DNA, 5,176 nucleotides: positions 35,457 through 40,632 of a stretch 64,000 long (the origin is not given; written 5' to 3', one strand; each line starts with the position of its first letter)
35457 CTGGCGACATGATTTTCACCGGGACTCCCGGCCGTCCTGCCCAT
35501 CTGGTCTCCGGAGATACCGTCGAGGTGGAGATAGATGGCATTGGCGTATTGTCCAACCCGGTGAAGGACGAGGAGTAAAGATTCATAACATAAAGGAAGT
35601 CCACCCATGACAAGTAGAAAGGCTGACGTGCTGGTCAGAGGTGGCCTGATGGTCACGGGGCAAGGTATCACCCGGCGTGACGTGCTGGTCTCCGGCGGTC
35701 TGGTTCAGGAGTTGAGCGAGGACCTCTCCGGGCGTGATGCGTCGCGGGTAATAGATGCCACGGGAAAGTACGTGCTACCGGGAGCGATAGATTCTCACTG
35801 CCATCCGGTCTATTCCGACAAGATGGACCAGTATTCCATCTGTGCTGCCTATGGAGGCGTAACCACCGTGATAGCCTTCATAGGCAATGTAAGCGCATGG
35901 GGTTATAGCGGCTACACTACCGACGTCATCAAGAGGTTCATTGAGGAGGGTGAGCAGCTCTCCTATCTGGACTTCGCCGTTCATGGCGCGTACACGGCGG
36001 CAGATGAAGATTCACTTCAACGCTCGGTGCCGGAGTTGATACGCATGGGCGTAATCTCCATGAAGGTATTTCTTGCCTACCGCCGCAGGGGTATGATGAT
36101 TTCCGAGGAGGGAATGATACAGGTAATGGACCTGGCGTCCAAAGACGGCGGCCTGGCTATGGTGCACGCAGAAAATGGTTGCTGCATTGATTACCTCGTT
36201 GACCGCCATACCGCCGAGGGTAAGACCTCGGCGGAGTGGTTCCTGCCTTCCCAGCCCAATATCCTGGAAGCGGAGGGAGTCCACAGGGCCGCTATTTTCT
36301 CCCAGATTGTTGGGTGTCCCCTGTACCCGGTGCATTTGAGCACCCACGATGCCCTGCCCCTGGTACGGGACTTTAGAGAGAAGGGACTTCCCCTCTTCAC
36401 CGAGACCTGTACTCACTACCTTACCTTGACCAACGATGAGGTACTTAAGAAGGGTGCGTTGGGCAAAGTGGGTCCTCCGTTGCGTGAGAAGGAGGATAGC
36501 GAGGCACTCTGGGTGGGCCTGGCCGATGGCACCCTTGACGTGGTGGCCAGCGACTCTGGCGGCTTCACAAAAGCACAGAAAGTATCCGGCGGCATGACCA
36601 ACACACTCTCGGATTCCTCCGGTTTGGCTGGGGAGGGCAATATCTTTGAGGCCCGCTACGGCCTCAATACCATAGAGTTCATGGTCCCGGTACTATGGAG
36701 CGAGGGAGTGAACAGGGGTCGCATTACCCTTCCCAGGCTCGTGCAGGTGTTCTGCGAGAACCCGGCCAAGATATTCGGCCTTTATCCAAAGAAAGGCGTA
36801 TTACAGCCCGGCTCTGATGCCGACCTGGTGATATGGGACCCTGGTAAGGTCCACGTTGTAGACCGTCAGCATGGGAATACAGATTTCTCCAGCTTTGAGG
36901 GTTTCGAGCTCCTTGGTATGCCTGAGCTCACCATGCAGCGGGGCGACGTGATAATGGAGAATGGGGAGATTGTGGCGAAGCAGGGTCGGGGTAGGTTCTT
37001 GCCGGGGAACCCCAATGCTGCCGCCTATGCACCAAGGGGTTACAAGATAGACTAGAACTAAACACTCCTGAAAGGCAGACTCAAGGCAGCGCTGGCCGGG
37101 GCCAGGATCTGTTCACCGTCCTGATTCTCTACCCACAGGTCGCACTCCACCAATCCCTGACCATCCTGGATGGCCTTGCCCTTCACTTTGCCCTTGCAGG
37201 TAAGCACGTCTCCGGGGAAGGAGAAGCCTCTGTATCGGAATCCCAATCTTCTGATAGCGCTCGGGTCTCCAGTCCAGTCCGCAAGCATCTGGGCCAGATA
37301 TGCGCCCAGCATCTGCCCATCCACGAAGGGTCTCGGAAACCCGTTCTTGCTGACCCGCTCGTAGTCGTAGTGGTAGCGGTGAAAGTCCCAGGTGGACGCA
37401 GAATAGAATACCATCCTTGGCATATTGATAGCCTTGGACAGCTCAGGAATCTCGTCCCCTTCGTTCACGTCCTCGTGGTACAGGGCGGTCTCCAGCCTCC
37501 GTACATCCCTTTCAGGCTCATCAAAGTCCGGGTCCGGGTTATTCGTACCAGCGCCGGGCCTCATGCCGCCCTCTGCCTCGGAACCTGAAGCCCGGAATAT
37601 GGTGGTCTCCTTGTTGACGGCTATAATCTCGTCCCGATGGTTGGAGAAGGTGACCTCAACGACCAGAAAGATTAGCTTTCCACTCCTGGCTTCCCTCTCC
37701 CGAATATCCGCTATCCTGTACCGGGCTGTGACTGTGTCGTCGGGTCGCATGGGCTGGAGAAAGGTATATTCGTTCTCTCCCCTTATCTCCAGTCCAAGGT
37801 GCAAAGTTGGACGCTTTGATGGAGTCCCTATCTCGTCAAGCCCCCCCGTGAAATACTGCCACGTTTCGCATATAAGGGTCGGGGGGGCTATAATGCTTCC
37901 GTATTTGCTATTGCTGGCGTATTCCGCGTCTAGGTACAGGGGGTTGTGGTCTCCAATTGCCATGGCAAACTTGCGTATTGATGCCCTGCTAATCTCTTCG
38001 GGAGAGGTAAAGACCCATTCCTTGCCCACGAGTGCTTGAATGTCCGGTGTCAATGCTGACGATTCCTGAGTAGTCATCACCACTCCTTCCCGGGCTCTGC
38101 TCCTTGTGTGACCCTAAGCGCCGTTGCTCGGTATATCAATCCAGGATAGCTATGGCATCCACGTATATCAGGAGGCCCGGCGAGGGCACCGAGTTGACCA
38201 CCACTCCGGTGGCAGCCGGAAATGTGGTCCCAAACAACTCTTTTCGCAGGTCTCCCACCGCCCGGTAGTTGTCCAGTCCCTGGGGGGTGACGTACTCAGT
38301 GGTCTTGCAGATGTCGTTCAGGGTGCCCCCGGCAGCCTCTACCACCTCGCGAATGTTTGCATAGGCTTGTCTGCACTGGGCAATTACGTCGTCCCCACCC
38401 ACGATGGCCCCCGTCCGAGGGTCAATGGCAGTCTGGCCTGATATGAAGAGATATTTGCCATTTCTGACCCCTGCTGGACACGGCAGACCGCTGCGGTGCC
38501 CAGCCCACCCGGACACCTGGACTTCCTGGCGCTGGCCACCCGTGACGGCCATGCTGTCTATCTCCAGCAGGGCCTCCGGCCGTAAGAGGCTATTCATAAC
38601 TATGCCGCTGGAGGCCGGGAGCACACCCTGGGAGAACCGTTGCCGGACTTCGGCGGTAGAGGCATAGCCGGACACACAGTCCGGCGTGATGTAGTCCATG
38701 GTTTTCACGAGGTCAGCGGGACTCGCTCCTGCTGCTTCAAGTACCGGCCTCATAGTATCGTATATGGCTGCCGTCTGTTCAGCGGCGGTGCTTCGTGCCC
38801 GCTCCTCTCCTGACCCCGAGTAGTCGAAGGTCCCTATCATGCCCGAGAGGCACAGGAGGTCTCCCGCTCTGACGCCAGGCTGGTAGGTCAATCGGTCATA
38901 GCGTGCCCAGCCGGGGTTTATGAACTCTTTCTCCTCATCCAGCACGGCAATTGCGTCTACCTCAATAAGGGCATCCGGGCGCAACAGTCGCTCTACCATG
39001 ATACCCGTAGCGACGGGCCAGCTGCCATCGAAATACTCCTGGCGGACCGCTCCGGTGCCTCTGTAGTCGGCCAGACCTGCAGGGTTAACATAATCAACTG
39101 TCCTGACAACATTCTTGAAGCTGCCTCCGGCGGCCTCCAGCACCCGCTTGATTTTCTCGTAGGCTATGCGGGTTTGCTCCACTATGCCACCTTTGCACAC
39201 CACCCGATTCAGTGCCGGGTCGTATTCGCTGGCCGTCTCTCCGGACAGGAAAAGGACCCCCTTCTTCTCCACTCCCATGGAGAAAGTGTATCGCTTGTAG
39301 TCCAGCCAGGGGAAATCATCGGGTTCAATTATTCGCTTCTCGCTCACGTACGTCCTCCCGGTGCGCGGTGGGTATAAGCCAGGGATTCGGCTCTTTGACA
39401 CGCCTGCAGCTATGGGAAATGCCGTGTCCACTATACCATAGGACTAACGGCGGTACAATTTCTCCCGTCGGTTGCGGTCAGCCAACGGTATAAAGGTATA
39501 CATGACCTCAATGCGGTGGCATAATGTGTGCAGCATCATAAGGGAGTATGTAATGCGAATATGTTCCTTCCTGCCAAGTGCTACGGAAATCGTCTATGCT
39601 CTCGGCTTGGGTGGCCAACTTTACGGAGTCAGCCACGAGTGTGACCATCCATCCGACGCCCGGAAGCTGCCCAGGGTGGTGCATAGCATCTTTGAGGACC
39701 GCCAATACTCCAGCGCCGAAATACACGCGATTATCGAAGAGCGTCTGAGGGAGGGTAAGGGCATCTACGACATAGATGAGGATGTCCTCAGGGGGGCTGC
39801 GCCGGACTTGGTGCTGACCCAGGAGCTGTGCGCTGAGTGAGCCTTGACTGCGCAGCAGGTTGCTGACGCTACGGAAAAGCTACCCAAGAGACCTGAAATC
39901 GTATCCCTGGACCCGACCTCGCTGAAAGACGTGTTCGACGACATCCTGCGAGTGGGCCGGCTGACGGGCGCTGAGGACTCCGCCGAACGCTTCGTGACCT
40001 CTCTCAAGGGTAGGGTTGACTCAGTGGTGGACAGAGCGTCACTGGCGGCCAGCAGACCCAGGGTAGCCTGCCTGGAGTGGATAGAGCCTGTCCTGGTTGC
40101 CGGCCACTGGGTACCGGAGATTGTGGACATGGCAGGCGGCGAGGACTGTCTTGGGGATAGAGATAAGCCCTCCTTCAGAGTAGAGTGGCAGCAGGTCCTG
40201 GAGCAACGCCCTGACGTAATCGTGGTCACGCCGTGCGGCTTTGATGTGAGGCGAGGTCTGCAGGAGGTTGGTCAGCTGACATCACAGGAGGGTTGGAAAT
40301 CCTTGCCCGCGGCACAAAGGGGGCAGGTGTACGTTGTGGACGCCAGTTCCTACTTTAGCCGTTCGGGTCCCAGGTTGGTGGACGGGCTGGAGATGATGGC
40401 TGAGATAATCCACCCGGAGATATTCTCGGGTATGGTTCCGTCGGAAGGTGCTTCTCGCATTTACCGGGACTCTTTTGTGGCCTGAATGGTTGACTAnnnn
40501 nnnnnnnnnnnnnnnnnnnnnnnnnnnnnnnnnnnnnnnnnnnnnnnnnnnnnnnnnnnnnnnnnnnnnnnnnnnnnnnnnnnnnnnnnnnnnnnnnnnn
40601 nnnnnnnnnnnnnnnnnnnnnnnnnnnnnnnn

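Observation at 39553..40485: In-frame TGA replacing the second Cys of a CxxC motif in a cytoplasmic BtuF/TroA-like protein, with a downstream hairpin: candidate selenoprotein (CxxU) or fresh pseudogene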

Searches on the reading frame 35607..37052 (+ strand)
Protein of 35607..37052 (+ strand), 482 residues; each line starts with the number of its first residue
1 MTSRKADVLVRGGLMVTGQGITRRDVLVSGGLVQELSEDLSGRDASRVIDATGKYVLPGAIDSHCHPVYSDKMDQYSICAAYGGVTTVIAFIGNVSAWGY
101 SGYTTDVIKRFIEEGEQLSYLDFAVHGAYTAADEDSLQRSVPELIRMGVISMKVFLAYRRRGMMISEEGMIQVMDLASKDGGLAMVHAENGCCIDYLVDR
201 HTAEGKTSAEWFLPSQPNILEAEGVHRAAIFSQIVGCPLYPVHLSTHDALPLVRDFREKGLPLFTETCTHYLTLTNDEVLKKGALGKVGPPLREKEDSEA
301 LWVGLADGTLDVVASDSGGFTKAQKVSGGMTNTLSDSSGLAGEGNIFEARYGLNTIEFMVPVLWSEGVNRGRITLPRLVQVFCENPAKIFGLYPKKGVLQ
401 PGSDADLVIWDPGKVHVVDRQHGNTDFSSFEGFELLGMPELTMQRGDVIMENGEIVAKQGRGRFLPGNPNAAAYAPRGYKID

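Call 88: search_protein_families(library=pfam, proteins=[window:35607-37052:+], max_evalue=0.00001)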
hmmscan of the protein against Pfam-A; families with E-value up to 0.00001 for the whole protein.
window:35607-37052:+ (482 aa): 2 families
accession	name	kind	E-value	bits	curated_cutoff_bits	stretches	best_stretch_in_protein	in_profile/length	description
PF01979.26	Amidohydro_1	-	5.3e-16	59.2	25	1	55-426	1-325/345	Amidohydrolase family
PF07969.17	Amidohydro_3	-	2.6e-12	47.4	29.7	0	371-417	405-451/472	Amidohydrolase family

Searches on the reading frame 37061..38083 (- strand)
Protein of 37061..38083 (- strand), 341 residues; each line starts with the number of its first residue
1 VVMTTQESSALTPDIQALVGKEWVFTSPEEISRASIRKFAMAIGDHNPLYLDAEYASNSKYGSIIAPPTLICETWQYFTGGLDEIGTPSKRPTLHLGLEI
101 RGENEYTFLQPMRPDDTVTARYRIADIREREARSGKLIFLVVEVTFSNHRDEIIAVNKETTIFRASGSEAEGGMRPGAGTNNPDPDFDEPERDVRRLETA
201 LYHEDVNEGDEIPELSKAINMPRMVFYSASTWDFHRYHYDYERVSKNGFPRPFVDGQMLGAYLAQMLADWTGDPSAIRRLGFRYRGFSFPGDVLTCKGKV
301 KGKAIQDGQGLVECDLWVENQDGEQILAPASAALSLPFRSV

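Call 88: search_protein_families(library=pfam, proteins=[window:37061-38083:-], max_evalue=0.00001)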
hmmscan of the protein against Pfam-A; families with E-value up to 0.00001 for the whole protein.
window:37061-38083:- (341 aa): 2 families
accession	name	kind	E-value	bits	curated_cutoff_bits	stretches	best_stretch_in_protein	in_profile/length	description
PF13452.11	FAS1_DH_region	-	1.2e-27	97.1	22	1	19-155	3-130/132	FAS1-like, dehydratase domain region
PF01575.25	MaoC_dehydratas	-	3.1e-16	59.6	27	1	16-66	3-53/123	MaoC like domain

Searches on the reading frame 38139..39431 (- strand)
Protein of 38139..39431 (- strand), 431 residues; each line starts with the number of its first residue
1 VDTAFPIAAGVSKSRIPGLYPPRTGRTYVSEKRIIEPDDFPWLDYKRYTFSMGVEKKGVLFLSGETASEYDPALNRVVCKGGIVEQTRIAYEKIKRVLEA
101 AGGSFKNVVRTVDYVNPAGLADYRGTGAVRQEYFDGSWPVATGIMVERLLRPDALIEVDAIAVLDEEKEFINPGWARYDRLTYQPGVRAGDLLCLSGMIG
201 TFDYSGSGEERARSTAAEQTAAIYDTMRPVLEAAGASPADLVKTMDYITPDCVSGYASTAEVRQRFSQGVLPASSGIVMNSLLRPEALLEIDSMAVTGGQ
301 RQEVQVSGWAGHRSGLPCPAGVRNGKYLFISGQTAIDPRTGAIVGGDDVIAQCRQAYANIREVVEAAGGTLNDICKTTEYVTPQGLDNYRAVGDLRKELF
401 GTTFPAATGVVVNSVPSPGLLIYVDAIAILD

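Call 88: search_protein_families(library=pfam, proteins=[window:38139-39431:-], max_evalue=0.00001)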
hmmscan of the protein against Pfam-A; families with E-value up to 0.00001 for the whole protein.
window:38139-39431:- (431 aa): 1 family
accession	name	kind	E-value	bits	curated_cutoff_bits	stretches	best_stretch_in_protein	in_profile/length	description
PF01042.26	Ribonuc_L-PSP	-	6.8e-49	165.3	27.3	3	321-429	14-120/121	Endoribonuclease L-PSP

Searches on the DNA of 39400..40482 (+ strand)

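Call 82: search_rna_families(sources=[L008, L022, L009, L010, L020, L021, L023, L012, L014, L015, L018, L006, L007], threshold=gathering)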
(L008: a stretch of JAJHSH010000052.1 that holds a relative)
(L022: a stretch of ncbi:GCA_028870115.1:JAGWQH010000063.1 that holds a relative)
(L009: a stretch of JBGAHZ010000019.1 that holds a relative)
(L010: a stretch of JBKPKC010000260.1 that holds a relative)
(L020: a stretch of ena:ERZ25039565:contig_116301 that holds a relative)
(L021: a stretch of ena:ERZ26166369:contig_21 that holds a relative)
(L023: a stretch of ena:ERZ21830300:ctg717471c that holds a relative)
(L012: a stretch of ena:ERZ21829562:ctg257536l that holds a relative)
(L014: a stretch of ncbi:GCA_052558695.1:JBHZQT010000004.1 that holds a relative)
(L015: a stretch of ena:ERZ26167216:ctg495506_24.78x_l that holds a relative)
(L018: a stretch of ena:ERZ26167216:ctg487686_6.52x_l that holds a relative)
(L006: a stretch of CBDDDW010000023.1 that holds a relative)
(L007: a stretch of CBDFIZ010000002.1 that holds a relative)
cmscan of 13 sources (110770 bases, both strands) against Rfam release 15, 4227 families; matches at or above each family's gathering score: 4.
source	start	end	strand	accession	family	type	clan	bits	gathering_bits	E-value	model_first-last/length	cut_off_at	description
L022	4629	4866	+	RF00174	Cobalamin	Cis-reg; riboswitch;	CL00101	101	31.5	7.4e-24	1-189/189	no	Cobalamin riboswitch aptamer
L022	6020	6223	+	RF00174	Cobalamin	Cis-reg; riboswitch;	CL00101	88.1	31.5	3.6e-20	1-189/189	no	Cobalamin riboswitch aptamer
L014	8309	8382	-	RF00005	tRNA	Gene; tRNA;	CL00001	70.3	29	4.5e-13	1-71/71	no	tRNA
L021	8016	8114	+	RF00029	Intron_gpII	Intron;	-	62.2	40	1.3e-09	1-77/77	no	Group II catalytic intron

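Call 91: search_rna_families(source=window, start=39400, end=40000, threshold=evalue, max_evalue=10)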
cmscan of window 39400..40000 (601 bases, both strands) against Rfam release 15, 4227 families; matches with E-value up to 10: 1.
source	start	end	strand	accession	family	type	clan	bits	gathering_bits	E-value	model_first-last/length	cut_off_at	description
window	39889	39997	+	RF02146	MEG8_2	Gene; lncRNA;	-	15.2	45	8.5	1-111/111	no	Maternally expressed 8 exon 2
